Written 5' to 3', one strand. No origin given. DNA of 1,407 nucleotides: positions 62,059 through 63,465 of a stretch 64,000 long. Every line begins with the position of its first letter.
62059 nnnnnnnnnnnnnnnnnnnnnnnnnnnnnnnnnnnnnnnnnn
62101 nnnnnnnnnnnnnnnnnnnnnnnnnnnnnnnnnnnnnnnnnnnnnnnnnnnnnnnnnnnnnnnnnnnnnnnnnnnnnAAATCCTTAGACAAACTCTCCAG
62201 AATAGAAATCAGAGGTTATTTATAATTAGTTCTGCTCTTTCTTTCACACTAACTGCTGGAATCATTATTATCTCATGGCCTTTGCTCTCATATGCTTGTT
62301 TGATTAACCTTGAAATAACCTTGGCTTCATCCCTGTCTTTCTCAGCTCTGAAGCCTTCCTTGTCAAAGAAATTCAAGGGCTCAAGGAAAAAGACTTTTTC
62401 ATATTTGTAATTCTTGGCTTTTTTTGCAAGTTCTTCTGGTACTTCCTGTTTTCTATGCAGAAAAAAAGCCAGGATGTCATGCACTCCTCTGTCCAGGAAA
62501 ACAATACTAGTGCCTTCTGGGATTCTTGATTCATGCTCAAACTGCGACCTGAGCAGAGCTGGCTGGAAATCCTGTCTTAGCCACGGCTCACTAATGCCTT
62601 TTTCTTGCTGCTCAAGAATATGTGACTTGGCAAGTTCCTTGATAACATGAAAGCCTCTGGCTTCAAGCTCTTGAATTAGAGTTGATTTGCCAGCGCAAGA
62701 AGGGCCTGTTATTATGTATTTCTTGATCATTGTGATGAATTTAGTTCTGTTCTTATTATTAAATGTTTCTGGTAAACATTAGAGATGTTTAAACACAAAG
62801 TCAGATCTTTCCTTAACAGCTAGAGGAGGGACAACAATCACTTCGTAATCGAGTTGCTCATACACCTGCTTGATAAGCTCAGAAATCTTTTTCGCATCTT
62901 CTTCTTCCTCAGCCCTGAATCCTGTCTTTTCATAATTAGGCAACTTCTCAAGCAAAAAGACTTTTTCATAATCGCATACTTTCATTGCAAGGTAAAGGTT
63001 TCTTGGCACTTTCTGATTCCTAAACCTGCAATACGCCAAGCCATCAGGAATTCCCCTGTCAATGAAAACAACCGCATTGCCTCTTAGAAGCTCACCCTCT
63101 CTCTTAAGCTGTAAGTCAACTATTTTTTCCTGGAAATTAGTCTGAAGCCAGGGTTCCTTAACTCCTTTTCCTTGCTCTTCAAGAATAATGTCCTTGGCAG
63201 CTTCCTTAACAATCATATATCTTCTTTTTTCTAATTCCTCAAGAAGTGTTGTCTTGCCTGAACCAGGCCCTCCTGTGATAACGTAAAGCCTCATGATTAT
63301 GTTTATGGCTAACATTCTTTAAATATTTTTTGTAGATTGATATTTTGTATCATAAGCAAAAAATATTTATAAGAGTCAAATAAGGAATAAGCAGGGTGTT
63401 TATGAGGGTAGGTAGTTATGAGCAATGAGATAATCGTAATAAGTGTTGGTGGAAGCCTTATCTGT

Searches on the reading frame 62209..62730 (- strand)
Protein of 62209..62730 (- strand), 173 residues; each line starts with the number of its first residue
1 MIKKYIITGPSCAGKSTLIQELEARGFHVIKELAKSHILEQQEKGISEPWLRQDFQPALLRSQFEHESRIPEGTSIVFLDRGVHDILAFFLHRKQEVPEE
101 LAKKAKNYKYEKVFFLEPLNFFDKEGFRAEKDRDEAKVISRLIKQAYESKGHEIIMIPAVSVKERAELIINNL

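Call 45: search_protein_families(library=pfam, proteins=[window:62209-62730:-], max_evalue=0.0001)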
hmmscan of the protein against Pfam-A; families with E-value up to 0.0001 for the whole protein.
window:62209-62730:- (173 aa): 2 families
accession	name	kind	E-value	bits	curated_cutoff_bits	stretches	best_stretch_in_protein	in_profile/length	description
PF13521.12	AAA_28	-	4.2e-30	105.6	27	1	4-165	1-164/164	AAA domain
PF13238.12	AAA_18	-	1.5e-07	32.4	29.4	1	6-101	2-89/128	AAA domain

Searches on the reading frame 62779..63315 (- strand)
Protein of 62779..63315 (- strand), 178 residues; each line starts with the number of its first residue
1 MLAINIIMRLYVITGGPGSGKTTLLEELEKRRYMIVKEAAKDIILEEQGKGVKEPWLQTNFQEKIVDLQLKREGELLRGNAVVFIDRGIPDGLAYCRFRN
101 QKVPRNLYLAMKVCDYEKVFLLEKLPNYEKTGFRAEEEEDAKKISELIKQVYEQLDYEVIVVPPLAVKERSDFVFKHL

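Call 45: search_protein_families(library=pfam, proteins=[window:62779-63315:-], max_evalue=0.0001)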
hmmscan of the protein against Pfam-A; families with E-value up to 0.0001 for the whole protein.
window:62779-63315:- (178 aa): 2 families
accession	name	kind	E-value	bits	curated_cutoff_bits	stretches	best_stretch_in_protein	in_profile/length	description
PF13521.12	AAA_28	-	5.1e-36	124.8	27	1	11-170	2-164/164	AAA domain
PF13238.12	AAA_18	-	4.1e-06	27.7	29.4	1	12-71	2-65/128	AAA domain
